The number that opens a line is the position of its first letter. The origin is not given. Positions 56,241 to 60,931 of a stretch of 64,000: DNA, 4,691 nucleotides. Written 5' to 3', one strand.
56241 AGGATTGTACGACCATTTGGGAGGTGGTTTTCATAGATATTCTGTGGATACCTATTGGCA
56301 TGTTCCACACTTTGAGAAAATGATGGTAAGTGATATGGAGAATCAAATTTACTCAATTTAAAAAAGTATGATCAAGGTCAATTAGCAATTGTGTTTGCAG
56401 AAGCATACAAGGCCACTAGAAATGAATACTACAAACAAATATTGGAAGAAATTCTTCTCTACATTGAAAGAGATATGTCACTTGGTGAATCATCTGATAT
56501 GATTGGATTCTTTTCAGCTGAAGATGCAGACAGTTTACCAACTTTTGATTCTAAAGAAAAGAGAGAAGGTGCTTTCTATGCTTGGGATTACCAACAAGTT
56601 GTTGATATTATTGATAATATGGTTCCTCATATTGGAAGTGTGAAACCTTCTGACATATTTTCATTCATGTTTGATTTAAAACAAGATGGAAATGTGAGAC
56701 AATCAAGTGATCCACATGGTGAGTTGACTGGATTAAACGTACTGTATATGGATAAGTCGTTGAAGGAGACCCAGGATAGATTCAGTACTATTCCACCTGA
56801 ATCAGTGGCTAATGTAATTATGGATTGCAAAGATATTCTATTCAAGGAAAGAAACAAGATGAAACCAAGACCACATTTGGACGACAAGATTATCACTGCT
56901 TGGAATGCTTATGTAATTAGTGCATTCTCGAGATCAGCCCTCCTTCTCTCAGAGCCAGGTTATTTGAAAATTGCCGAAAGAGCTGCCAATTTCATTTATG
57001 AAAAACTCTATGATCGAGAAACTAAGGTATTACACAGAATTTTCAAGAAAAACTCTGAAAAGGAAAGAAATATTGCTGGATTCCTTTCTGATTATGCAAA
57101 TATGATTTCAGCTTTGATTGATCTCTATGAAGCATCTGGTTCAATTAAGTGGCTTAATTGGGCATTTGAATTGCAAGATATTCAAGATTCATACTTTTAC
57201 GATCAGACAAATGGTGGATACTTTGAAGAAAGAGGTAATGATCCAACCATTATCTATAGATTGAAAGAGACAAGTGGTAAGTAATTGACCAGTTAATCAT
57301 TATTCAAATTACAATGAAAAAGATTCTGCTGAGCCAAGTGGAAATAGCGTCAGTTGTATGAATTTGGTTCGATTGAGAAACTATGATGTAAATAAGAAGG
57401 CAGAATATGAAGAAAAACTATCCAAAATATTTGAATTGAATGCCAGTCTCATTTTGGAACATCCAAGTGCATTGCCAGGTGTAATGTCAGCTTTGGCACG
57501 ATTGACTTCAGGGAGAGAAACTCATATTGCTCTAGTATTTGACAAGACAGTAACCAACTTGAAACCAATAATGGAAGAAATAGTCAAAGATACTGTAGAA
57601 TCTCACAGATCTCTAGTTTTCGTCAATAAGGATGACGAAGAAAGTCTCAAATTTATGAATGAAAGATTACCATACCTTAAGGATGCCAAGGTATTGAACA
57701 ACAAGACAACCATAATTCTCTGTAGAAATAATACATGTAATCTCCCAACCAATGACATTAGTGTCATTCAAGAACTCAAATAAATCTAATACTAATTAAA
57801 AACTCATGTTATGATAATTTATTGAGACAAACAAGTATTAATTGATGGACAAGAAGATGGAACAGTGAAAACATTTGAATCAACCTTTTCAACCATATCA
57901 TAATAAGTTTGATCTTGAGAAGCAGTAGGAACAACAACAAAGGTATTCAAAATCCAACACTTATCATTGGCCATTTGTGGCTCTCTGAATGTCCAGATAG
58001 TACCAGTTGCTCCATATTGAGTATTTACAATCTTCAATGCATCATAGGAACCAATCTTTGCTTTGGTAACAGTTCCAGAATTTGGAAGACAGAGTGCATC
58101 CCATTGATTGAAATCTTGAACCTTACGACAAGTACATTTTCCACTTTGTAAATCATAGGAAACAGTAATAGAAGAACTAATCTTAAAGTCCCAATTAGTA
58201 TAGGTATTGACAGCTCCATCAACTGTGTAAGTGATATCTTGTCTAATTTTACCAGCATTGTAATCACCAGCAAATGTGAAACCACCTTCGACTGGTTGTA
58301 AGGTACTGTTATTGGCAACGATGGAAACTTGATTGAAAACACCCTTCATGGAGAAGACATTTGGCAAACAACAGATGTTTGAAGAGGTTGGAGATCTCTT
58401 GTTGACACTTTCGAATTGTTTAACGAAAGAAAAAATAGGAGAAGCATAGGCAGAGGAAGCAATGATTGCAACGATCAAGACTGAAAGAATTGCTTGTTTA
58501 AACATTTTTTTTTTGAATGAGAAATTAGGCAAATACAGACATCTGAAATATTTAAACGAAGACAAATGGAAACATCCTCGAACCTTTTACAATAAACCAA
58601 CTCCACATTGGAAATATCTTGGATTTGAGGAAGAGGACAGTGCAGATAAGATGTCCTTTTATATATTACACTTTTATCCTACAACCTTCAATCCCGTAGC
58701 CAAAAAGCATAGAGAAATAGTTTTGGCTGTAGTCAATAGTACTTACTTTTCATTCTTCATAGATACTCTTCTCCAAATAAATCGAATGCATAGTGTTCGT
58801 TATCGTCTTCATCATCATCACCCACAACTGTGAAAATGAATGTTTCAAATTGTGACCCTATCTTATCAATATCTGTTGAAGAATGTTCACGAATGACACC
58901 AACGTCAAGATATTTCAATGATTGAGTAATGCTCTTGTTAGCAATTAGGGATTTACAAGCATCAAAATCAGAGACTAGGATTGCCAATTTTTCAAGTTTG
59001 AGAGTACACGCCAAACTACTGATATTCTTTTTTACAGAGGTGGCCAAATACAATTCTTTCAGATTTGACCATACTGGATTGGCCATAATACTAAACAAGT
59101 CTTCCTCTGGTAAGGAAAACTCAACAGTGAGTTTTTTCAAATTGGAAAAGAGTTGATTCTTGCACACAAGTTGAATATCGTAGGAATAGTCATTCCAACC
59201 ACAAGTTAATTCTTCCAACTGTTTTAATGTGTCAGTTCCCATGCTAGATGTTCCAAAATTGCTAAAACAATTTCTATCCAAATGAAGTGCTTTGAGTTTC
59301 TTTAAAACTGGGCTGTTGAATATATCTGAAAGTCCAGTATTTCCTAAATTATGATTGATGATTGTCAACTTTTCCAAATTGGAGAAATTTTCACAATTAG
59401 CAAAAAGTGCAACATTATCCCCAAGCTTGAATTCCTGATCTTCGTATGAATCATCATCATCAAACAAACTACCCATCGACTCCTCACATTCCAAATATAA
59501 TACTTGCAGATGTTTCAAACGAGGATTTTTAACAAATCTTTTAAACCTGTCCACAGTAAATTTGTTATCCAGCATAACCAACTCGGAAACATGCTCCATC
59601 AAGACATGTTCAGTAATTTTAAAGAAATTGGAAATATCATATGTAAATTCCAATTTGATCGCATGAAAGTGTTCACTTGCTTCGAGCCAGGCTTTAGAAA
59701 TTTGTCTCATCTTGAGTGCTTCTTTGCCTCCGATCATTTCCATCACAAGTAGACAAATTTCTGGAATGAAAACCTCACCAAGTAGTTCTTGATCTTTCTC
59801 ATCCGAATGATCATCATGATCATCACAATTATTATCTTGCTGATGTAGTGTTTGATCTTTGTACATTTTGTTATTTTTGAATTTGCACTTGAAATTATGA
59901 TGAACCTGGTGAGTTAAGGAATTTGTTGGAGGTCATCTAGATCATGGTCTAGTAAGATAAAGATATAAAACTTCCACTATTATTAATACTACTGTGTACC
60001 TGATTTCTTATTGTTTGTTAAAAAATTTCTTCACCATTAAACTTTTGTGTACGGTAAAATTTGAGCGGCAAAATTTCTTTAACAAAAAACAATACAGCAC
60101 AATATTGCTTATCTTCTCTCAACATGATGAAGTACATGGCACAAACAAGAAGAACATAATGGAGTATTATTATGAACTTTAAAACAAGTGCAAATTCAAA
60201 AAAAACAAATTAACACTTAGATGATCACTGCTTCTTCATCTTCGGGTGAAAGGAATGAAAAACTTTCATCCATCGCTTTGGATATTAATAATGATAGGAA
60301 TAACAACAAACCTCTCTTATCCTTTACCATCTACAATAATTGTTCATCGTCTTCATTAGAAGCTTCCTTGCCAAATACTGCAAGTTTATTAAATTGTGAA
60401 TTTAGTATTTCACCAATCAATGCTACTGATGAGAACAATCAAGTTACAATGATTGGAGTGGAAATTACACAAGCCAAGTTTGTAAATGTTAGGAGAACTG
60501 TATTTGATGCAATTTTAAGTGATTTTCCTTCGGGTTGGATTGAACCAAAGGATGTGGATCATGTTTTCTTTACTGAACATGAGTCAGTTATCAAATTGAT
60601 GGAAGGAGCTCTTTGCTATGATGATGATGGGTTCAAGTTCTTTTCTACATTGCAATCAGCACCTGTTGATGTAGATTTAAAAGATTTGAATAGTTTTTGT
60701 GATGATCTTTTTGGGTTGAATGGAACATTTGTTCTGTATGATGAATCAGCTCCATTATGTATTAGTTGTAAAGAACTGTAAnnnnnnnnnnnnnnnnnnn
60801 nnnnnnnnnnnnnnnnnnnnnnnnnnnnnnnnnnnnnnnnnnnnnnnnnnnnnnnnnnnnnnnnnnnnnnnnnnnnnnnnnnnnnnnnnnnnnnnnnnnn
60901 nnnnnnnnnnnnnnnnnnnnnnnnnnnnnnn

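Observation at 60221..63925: Three consecutive same-strand ORFs overlapping in three different frames: one 1,260-aa novel gene with cryptic introns, or frameshifts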

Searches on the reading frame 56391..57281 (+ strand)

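Call 27: search_protein_families(library=pfam, proteins=[window:56391-57281:+], max_evalue=0.01)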
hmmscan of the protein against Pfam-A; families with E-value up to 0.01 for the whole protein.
window:56391-57281:+ (297 aa): 1 family
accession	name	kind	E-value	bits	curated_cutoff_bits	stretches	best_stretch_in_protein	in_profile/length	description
PF03663.20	Glyco_hydro_76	-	0.0066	16.4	25.9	1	180-277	164-262/366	Glycosyl hydrolase family 76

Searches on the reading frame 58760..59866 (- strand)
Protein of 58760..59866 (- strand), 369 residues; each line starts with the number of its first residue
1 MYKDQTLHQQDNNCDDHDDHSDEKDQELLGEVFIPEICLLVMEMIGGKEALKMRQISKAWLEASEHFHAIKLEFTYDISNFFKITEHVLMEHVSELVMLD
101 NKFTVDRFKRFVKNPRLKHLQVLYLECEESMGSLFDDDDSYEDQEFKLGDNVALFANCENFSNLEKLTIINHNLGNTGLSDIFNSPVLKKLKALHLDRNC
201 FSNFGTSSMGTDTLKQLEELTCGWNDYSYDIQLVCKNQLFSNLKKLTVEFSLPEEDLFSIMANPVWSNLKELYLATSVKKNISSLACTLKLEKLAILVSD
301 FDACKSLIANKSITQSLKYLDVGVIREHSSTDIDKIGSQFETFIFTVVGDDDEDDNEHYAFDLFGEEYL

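Call 7: find_encoding_contigs(protein=window:58760-59866:-, flank=10000, max_places=4)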
Protein window:58760-59866:- (369 aa): no gene with exactly this product is on record in the collection.

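Call 27: search_protein_families(library=pfam, proteins=[window:58760-59866:-], max_evalue=0.01)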
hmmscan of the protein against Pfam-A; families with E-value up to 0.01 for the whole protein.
window:58760-59866:- (369 aa): 0 families

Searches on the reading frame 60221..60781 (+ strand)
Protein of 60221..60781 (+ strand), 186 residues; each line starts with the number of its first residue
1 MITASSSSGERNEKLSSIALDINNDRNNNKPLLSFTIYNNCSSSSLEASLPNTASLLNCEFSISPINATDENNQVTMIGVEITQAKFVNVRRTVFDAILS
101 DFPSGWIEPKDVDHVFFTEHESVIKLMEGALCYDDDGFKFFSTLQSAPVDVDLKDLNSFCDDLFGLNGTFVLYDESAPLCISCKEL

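Call 3: search_protein_families(library=pfam, proteins=[window:60221-60778:+], max_evalue=1)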
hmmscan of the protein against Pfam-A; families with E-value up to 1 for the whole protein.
window:60221-60778:+ (186 aa): 0 families
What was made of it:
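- On Cid1/Trf4/GLD-2-type nucleotidyltransferase (Pol-beta superfamily): ORF3 alone gives no Pfam hit (call 3).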

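Call 41: find_encoding_contigs(protein=window:60221-60781:+, flank=5000, max_places=6)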
Protein window:60221-60781:+ (186 aa): no gene with exactly this product is on record in the collection.
